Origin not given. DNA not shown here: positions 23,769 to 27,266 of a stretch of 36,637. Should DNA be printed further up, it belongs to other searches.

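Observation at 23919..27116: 1065-aa mosaic protein: an HdrA-like scaffold interrupted by a complete NfnB/GltD-like NAD(P)H module, with rearranged domain order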

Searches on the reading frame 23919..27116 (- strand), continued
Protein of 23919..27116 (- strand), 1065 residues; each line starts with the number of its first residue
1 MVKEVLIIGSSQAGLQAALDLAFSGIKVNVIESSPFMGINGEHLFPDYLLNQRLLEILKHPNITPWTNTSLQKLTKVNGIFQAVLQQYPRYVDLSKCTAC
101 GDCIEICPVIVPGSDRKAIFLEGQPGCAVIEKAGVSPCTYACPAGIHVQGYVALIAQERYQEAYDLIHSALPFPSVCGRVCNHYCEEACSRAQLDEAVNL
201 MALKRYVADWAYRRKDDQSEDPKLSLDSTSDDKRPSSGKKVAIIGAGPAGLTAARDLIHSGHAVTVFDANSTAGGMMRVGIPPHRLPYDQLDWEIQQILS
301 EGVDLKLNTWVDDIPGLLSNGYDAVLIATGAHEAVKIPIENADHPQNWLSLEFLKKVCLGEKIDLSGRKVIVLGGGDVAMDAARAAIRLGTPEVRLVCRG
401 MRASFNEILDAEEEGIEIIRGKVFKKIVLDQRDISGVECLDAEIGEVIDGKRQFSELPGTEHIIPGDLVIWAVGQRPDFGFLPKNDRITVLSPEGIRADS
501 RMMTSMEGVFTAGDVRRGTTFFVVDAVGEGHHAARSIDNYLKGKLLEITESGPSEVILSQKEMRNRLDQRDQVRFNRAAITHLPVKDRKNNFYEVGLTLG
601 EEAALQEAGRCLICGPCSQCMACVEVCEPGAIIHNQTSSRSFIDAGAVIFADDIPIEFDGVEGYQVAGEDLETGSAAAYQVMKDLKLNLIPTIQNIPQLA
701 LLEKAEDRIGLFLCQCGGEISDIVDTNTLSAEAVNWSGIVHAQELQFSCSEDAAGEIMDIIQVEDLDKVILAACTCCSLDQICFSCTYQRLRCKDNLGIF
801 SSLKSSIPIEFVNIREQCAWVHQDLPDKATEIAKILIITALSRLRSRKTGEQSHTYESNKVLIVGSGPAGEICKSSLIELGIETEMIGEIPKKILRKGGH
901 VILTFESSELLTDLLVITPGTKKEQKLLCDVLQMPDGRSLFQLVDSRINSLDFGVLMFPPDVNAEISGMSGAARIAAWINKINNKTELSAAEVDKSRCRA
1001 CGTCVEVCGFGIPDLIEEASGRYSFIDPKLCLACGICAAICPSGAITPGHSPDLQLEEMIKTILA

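Call 12: find_homologous_proteins(query=window:23919-27116:-, max_evalue=1e-20)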
Query window:23919-27116:- (1065 aa): 6585 proteins with E <= 1e-20 among 8000 candidates; the best 120 are listed.
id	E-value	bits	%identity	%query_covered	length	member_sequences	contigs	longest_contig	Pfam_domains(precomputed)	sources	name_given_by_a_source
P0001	0.0e+0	2210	91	100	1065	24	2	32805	PF14697.12,PF13241.13,PF13450.13,PF07992.21,PF12837.13,PF00070.34,PF03486.21,PF13484.12,PF12838.13,PF01494.26,PF12831.14,PF01946.24,PF01266.31,PF14691.12,PF00890.31,PF00037.33,PF13738.13,PF01262.28,PF13237.12,PF13187.12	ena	-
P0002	0.0e+0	2087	86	100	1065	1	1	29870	PF14697.12,PF13241.13,PF13450.13,PF07992.21,PF12837.13,PF00070.34,PF03486.21,PF13484.12,PF12838.13,PF01494.26,PF12831.14,PF01266.31,PF14691.12,PF00890.31,PF00037.33,PF13738.13,PF01262.28,PF13237.12,PF13187.12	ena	-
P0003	0.0e+0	1785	72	100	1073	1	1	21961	PF14697.12,PF13241.13,PF13450.13,PF07992.21,PF12837.13,PF00070.34,PF03486.21,PF13484.12,PF12838.13,PF05834.19,PF01134.29,PF01494.26,PF12831.14,PF01946.24,PF01266.31,PF12797.13,PF14691.12,PF00890.31,PF00037.33,PF13738.13,PF01262.28,PF13237.12,PF13187.12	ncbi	-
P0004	0.0e+0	1769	72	100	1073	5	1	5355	PF14697.12,PF13241.13,PF13450.13,PF07992.21,PF12837.13,PF00070.34,PF03486.21,PF13484.12,PF13459.12,PF12800.13,PF01266.31,PF14691.12,PF00890.31,PF13738.13,PF13237.12,PF12838.13,PF01134.29,PF01494.26,PF12831.14,PF01946.24,PF12797.13,PF00037.33,PF01262.28,PF13187.12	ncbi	-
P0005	0.0e+0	1761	72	100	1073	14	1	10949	PF14697.12,PF13241.13,PF13450.13,PF07992.21,PF12837.13,PF00070.34,PF03486.21,PF13484.12,PF12838.13,PF13459.12,PF01134.29,PF01494.26,PF12831.14,PF01946.24,PF01266.31,PF12797.13,PF14691.12,PF00890.31,PF00037.33,PF13738.13,PF01262.28,PF13237.12,PF13187.12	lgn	-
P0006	0.0e+0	1761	72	100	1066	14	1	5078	PF14697.12,PF13241.13,PF13450.13,PF07992.21,PF12837.13,PF00070.34,PF03486.21,PF12838.13,PF01134.29,PF01494.26,PF12831.14,PF01946.24,PF01266.31,PF01593.31,PF14691.12,PF00890.31,PF00037.33,PF02826.26,PF13738.13,PF01262.28,PF13237.12,PF13187.12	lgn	-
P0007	0.0e+0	1752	72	100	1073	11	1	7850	PF14697.12,PF13241.13,PF13450.13,PF07992.21,PF12837.13,PF00070.34,PF03486.21,PF13484.12,PF12838.13,PF13459.12,PF12800.13,PF01134.29,PF01494.26,PF12831.14,PF01946.24,PF01266.31,PF12797.13,PF14691.12,PF00037.33,PF13738.13,PF01262.28,PF13237.12,PF13187.12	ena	-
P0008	0.0e+0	1616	67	100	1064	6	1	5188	PF14697.12,PF13241.13,PF13450.13,PF07992.21,PF12837.13,PF00070.34,PF03486.21,PF13484.12,PF12838.13,PF01134.29,PF01494.26,PF12831.14,PF01946.24,PF01266.31,PF12797.13,PF14691.12,PF00890.31,PF00037.33,PF13738.13,PF01262.28,PF13237.12,PF13187.12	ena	-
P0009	0.0e+0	1600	65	100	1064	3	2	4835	PF14697.12,PF13241.13,PF13450.13,PF07992.21,PF12837.13,PF00070.34,PF03486.21,PF12838.13,PF01494.26,PF12831.14,PF01946.24,PF01266.31,PF14691.12,PF00890.31,PF02254.25,PF00037.33,PF13738.13,PF01262.28,PF13237.12,PF13187.12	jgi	jgi:NADPH-dependent glutamate synthase beta subunit-like oxidoreductase/NAD-dependent dihydropyrimid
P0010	0.0e+0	1598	66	100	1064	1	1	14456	PF14697.12,PF13241.13,PF13450.13,PF07992.21,PF12837.13,PF00070.34,PF03486.21,PF13484.12,PF12838.13,PF01134.29,PF01494.26,PF12831.14,PF01946.24,PF01266.31,PF01593.31,PF14691.12,PF00890.31,PF00037.33,PF13738.13,PF01262.28,PF13237.12,PF13187.12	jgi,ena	-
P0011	0.0e+0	1565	64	100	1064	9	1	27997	PF14697.12,PF13241.13,PF13450.13,PF07992.21,PF12837.13,PF00070.34,PF03486.21,PF13484.12,PF12838.13,PF01134.29,PF01494.26,PF12831.14,PF01946.24,PF01266.31,PF12797.13,PF14691.12,PF00890.31,PF00037.33,PF02826.26,PF13738.13,PF01262.28,PF13237.12,PF13187.12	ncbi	-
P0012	0.0e+0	1486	72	86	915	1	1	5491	PF14697.12,PF13241.13,PF13450.13,PF07992.21,PF12837.13,PF00070.34,PF03486.21,PF12838.13,PF12831.14,PF01266.31,PF14691.12,PF00037.33,PF13738.13,PF01262.28,PF13187.12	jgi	jgi:NADPH-dependent glutamate synthase beta subunit-like oxidoreductase/NAD-dependent dihydropyrimid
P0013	0.0e+0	1477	60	100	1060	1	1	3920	PF13241.13,PF13450.13,PF07992.21,PF12837.13,PF00070.34,PF03486.21,PF13484.12,PF12838.13,PF01494.26,PF12831.14,PF01266.31,PF12797.13,PF14691.12,PF00037.33,PF02826.26,PF13738.13,PF01262.28,PF13237.12,PF13187.12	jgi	jgi:NADPH-dependent glutamate synthase beta subunit-like oxidoreductase/Pyruvate/2-oxoacid:ferredoxi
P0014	0.0e+0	1458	59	100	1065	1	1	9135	PF13241.13,PF13450.13,PF07992.21,PF12837.13,PF00070.34,PF03486.21,PF13484.12,PF12838.13,PF01134.29,PF01494.26,PF12831.14,PF01946.24,PF01266.31,PF01593.31,PF14691.12,PF00890.31,PF00037.33,PF02826.26,PF13738.13,PF01262.28,PF13237.12,PF13187.12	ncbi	-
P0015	0.0e+0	1430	60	100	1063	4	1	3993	PF13241.13,PF13450.13,PF07992.21,PF12837.13,PF00070.34,PF03486.21,PF12838.13,PF01134.29,PF01494.26,PF12831.14,PF01946.24,PF01266.31,PF14691.12,PF00890.31,PF00037.33,PF13738.13,PF01262.28,PF13187.12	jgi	-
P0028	0.0e+0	1300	54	100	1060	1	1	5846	PF13241.13,PF13450.13,PF07992.21,PF12837.13,PF00070.34,PF03486.21,PF13484.12,PF12838.13,PF01134.29,PF01494.26,PF12831.14,PF01946.24,PF01266.31,PF14691.12,PF00890.31,PF00037.33,PF13738.13,PF01262.28,PF13237.12,PF13187.12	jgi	jgi:NADPH-dependent glutamate synthase beta subunit-like oxidoreductase/formate hydrogenlyase subuni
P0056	0.0e+0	1137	50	100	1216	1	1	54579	PF14697.12,PF13241.13,PF13450.13,PF07992.21,PF12837.13,PF00070.34,PF03486.21,PF13484.12,PF01266.31,PF14691.12,PF00890.31,PF13738.13,PF13237.12,PF02662.22,PF12838.13,PF01134.29,PF01494.26,PF12831.14,PF01946.24,PF12797.13,PF00037.33,PF01262.28,PF13183.12,PF13187.12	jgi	-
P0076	0.0e+0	1100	49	99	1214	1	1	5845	PF14697.12,PF13241.13,PF13450.13,PF02662.22,PF07992.21,PF12837.13,PF00070.34,PF12838.13,PF12831.14,PF01593.31,PF12797.13,PF14691.12,PF00037.33,PF13738.13,PF01262.28,PF13237.12,PF13187.12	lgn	-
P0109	0.0e+0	1017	48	97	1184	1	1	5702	PF14697.12,PF13241.13,PF13450.13,PF02662.22,PF07992.21,PF00070.34,PF13484.12,PF12838.13,PF01266.31,PF14691.12,PF00037.33,PF13738.13,PF01262.28,PF13237.12,PF13187.12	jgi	jgi:NADPH-dependent glutamate synthase beta subunit-like oxidoreductase/coenzyme F420-reducing hydro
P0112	2.7e-298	1011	45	100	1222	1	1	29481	PF14697.12,PF13241.13,PF13450.13,PF02662.22,PF07992.21,PF12837.13,PF00070.34,PF13484.12,PF12838.13,PF12831.14,PF01266.31,PF14691.12,PF00890.31,PF00037.33,PF13738.13,PF13237.12,PF13187.12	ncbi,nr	ncbi:MAG: FAD-dependent oxidoreductase [Anaerolineales bacterium]|nr:FAD-dependent oxidoreductase [A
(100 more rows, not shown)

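Call 13: find_related_loci(query=window:23919-27116:-, collection=genome_contigs, flank=8000)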
Query window:23919-27116:- (1065 aa) in genome_contigs; peptide patterns used: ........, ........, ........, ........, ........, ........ (x = any residue, [..] = any of these).
168 stretches matched a pattern; 103 encode a relative of the query (tblastn E <= 1e-3); the best 80 are kept; 80 distinct loci.
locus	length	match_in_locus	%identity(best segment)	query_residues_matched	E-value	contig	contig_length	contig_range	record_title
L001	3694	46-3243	72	1-1065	0e+0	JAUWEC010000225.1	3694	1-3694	MAG: Chloroflexota bacterium isolate CSMAG_2180 CSMAG_2180_k141_733238_length_3694_cov_8.0000, whole genome shotgun sequ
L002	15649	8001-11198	72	1-1065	0e+0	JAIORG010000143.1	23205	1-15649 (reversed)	MAG: Anaerolineales bacterium isolate SMBSF12 20072_Bin_6_contigs_1_c_000000000257, whole genome shotgun sequence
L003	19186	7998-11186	64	1-1064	0e+0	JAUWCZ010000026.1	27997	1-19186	MAG: Chloroflexota bacterium isolate CSMAG_2151 CSMAG_2151_k141_710964_length_27997_cov_9.0000, whole genome shotgun seq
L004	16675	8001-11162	54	3-1064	0e+0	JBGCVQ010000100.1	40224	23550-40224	MAG: Anaerolineales bacterium isolate J0_2_160517rDrC_13 J0_2_160517rDrC_13_000000000100, whole genome shotgun sequence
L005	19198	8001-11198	72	1-1065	0e+0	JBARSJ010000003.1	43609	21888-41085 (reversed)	MAG: Anaerolineales bacterium isolate MFD12959_ilm_asm_bin38 k127_484226, whole genome shotgun sequence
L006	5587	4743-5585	76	1-280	4e-139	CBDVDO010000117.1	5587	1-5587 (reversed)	MAG TPA_asm: uncultured Anaerolineales bacterium isolate SRR21487743_metabat2_18 genome assembly, contig: ERZ25748485.68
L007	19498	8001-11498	34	1-1064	4e-137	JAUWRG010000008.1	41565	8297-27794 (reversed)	MAG: Dehalococcoidia bacterium isolate CSMAG_2522 CSMAG_2522_k141_643283_length_41565_cov_18.5068, whole genome shotgun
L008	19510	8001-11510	34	1-1065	1e-134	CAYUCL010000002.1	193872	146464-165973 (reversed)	MAG TPA_asm: uncultured Dehalococcoidales bacterium isolate binchicken_co262_239 genome assembly, contig: NODE_25_length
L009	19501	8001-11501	33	3-1064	8e-130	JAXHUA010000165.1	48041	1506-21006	MAG: Chloroflexota bacterium isolate MAG39_tar_biofilm MAG39_165, whole genome shotgun sequence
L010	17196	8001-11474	34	3-1064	1e-129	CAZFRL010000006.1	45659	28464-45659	MAG TPA_asm: uncultured Dehalococcoidales bacterium isolate binchicken_co100_466 genome assembly, contig: NODE_1096_leng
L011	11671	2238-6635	38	3-1064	1e-117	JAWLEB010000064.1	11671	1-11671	MAG: Bacteroidales bacterium isolate 20BLK6-1.bin.33 NODE_5966_length_11671_cov_11.916177, whole genome shotgun sequence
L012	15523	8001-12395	38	5-1064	5e-116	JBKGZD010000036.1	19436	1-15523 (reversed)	MAG: Bacteroidales bacterium isolate C4M09_5 NODE_726_length_19436_cov_33.979671, whole genome shotgun sequence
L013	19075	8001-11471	31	3-1064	4e-116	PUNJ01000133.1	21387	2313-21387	MAG: Chloroflexi bacterium isolate B1Sed10_194 B1-Sed10-C2400, whole genome shotgun sequence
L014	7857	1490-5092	35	5-914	7e-113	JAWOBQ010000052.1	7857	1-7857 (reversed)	MAG: Bacteroidales bacterium isolate BLK3-3.bin.221 k191_52219, whole genome shotgun sequence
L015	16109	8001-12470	35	1-1064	3e-98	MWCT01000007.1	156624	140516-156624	MAG: candidate division BRC1 bacterium ADurb.Bin183 BWY12_contig000007, whole genome shotgun sequence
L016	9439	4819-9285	35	5-1065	1e-97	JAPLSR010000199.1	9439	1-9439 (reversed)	MAG: Candidatus Sumerlaeota bacterium isolate LacPavin_0920_SED5_MAG_50_10 LacPavin_0920_SED5_scaffold_1730893, whole ge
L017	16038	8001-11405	33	5-1065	1e-84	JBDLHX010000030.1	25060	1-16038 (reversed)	MAG: Actinomycetota bacterium isolate MAG003 MAG003_30, whole genome shotgun sequence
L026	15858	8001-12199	42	15-1064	2e-109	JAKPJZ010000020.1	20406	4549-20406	MAG: Chloroflexota bacterium isolate JPAS_maxbin.107 k141_75381, whole genome shotgun sequence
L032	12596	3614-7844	25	1-1065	2e-24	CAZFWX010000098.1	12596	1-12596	MAG TPA_asm: uncultured Desulfobacterales bacterium isolate binchicken_co107_460 genome assembly, contig: NODE_11555_len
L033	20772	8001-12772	26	1-1065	2e-24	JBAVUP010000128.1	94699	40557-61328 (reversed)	MAG: Desulfobaccales bacterium isolate MFD02222_ilm_asm_bin18 k127_13078, whole genome shotgun sequence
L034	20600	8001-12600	26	3-1065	3e-24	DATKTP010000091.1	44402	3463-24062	MAG TPA_asm: Candidatus Deferrimicrobium sp. isolate SMAG_U14084 k141_843232, whole genome shotgun sequence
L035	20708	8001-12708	25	1-1065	9e-24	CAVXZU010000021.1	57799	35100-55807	MAG: uncultured delta proteobacterium isolate MFD02923.bin.2.45 genome assembly, contig: contig_32836, whole genome shot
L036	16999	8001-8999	26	1-1065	1e-23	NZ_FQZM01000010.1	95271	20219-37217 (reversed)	Desulfofundulus thermosubterraneus DSM 16057, whole genome shotgun sequence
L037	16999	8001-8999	25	1-1065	1e-23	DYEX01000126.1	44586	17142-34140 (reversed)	MAG TPA_asm: Desulfovirgula sp. isolate Tomsk_3_55_126 Tomsk_k141_42733, whole genome shotgun sequence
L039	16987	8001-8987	24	1-1065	4e-22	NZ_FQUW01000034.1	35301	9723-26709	Desulfofundulus australicus DSM 11792, whole genome shotgun sequence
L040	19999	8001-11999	25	1-1065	1e-21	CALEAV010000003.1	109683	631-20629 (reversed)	MAG: uncultured bacterium isolate R1_Bin_MAXBIN__089_1 genome assembly, contig: c_000001406065, whole genome shotgun seq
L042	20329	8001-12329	24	1-1065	1e-21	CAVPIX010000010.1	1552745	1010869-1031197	MAG: uncultured delta proteobacterium isolate MFD00032.bin.1.71 genome assembly, contig: contig_14299, whole genome shot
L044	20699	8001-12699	24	1-1065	2e-21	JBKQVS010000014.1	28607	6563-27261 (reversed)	MAG: Desulfobaccales bacterium isolate SEr3G3H3I__bin_140 SEr3G3H3I_000000050325, whole genome shotgun sequence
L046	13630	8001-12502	24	1-1065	3e-21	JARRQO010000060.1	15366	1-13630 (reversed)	MAG: Deltaproteobacteria bacterium isolate Spart_204_MAG scaffold_4536, whole genome shotgun sequence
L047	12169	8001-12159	27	1-1065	4e-22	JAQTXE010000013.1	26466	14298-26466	MAG: Syntrophales bacterium isolate STC_127 NODE_3767_length_26466_cov_3.007821_Sandtown_C, whole genome shotgun sequenc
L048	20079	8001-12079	25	1-1065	6e-21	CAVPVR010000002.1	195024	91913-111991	MAG: uncultured delta proteobacterium isolate MFD09964.bin.1.66 genome assembly, contig: contig_14181, whole genome shot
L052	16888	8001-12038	37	1-1064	1e-104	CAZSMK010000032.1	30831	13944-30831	MAG TPA_asm: uncultured Candidatus Sumerlaeota bacterium isolate SRP067234_co1_16 genome assembly, contig: k99_704829, w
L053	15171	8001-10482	41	1-1060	4e-20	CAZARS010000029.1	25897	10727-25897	MAG TPA_asm: uncultured Desulfobacca sp. isolate binchicken_co135_197 genome assembly, contig: NODE_3386_length_25897_co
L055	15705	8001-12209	26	1-1065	3e-23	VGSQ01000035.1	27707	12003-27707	MAG: Deltaproteobacteria bacterium isolate K_DeepCast_250m_m2_102 K_DeepCast_250m_m2_102_Ga0194125_10002979, whole genom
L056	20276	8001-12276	23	1-1065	4e-21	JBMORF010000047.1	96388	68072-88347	MAG: Thermodesulfobacteriota bacterium isolate Betzabe_MAG173 MAG173_47, whole genome shotgun sequence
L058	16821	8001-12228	26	1-1065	7e-22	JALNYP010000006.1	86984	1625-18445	MAG: Syntrophobacterales bacterium isolate SO_2017_GW1 bin 185 NODE_1676_length_86984_cov_1.528823_OW334_2017, whole gen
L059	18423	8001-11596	24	1-1065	2e-20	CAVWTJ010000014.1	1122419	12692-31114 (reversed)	MAG: uncultured Actinomycetota bacterium isolate MFD05442.bin.2.312 genome assembly, contig: contig_4128, whole genome s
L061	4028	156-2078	28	3-1065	1e-19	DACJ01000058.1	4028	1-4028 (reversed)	MAG TPA_asm: Euryarchaeota archaeon UBA186 UBA186_contig_56429, whole genome shotgun sequence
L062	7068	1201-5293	29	1-1065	1e-19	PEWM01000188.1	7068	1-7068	MAG: Deltaproteobacteria bacterium CG07_land_8_20_14_0_80_60_11 CG07_land_8_20_14_0.80_scaffold_8799_c, whole genome sho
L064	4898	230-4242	39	1-1065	1e-19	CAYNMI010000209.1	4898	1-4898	MAG TPA_asm: uncultured Desulfobacca sp. isolate binchicken_co151_70 genome assembly, contig: NODE_32393_length_4898_cov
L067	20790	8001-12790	37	4-1065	5e-19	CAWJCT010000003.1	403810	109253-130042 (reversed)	MAG: uncultured delta proteobacterium isolate MFD04944.bin.2.60 genome assembly, contig: contig_56324, whole genome shot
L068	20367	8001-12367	25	1-1065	7e-22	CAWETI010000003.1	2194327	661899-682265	MAG: uncultured delta proteobacterium isolate MFD01476.bin.2.41 genome assembly, contig: contig_21928, whole genome shot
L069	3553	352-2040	27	1-1047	4e-19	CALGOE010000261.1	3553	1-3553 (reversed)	MAG: uncultured Desulfobacca sp. isolate N1_Bin_Bin_94_1 genome assembly, contig: c_000003733636, whole genome shotgun s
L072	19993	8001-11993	24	1-1065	1e-18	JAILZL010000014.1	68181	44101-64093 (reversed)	MAG: Syntrophobacterales bacterium isolate HOT.CON.10 NODE_398_length_68181_cov_13.108628, whole genome shotgun sequence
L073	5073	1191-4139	29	16-1060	9e-19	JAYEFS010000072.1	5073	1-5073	MAG: Methanobacteriota archaeon isolate MAG266 MAG266_72, whole genome shotgun sequence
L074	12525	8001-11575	25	1-1047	9e-23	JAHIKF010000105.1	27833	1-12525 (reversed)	MAG: Proteobacteria bacterium isolate KR13_N1.mb.39 KR13_N1.mb.39_k141_50147, whole genome shotgun sequence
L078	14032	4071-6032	25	5-1065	5e-18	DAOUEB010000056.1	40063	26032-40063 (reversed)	MAG TPA_asm: Dehalococcoidales bacterium isolate N3_157 k131_1076233, whole genome shotgun sequence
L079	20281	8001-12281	27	1-1064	9e-22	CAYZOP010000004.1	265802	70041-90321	MAG TPA_asm: uncultured Desulfobacterales bacterium isolate binchicken_co107_254 genome assembly, contig: NODE_55_length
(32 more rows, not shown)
